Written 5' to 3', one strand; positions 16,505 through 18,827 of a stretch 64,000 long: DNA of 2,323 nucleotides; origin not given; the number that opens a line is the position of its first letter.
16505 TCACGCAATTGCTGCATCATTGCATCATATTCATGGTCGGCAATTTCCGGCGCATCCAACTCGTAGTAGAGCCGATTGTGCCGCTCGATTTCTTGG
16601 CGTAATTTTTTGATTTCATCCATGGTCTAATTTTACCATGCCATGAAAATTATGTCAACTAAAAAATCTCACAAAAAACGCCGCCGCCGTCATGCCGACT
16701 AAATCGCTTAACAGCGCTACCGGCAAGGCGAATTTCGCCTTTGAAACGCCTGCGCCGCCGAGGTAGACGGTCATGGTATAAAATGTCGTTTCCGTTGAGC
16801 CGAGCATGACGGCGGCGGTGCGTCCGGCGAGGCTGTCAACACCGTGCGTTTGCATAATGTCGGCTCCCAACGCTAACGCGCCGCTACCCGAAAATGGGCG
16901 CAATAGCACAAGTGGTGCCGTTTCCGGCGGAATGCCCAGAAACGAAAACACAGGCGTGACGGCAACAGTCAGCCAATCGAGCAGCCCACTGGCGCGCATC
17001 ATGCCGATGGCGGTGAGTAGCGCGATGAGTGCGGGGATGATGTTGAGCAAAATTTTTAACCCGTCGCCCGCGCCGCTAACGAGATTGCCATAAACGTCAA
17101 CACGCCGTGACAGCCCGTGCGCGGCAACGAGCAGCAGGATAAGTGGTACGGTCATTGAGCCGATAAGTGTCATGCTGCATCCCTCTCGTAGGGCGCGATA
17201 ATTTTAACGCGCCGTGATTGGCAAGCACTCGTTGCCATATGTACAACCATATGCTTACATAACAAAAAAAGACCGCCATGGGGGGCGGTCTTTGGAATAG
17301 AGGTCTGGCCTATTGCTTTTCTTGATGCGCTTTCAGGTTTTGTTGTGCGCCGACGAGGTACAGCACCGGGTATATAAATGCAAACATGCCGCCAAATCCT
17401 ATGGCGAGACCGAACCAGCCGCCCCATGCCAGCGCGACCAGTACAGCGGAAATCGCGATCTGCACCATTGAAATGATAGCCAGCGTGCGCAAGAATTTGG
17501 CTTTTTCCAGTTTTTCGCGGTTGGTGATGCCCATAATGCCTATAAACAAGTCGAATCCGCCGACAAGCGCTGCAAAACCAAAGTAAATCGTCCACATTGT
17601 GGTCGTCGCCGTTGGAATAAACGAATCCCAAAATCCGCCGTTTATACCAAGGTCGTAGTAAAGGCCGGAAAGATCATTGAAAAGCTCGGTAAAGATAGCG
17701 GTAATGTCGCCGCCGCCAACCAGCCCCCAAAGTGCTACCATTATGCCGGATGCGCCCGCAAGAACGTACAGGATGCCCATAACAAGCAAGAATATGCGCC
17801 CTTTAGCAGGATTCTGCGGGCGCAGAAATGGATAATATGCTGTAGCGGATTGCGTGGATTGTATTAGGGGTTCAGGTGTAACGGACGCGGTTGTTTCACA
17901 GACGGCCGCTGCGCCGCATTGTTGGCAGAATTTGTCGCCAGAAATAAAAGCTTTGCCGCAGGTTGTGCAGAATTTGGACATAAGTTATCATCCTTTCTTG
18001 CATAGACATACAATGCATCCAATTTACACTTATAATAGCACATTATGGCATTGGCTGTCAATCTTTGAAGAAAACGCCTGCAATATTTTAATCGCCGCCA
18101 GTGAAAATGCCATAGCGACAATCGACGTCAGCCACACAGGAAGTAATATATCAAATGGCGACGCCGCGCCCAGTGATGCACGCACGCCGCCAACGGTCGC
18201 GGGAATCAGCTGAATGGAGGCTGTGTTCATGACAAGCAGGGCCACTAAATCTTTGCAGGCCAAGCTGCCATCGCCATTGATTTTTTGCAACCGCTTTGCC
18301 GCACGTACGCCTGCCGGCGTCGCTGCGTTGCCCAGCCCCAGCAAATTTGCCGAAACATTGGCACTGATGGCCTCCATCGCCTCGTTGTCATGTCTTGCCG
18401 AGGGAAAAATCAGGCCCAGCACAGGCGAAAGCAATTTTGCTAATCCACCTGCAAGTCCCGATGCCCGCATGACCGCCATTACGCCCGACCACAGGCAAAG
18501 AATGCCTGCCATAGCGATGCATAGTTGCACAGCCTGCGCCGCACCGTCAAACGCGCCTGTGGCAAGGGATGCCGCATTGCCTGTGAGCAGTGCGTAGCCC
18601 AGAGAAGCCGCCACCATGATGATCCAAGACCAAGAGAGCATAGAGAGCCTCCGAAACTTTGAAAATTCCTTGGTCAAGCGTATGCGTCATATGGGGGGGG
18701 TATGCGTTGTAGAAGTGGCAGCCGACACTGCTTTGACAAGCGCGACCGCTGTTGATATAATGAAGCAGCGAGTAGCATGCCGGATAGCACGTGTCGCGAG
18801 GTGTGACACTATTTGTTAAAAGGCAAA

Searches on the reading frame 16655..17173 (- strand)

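Call 3: search_protein_families(library=pfam, proteins=[window:16655-17173:-], max_evalue=0.01)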
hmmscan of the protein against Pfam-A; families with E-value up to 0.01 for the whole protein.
window:16655-17173:- (172 aa): 1 family
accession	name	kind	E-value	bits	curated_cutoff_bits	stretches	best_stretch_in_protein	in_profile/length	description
PF07670.19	Gate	-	2.7e-13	50.7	29.6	1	42-142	1-102/104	Nucleoside recognition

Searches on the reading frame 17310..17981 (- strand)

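Call 3: search_protein_families(library=pfam, proteins=[window:17310-17981:-], max_evalue=0.01)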
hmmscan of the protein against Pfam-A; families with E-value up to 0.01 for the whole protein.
window:17310-17981:- (223 aa): 1 family
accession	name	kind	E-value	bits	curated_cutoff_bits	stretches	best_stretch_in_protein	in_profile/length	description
PF13240.11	Zn_Ribbon_1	-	0.0042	17.3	25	1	4-24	1-21/23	zinc-ribbon domain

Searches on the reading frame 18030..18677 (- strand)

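Call 3: search_protein_families(library=pfam, proteins=[window:18030-18677:-], max_evalue=0.01)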
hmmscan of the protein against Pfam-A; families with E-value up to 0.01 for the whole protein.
window:18030-18677:- (215 aa): 1 family
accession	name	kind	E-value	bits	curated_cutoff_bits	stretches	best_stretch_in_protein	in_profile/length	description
PF07670.19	Gate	-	1.4e-07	32.4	29.6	1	55-162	3-98/104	Nucleoside recognition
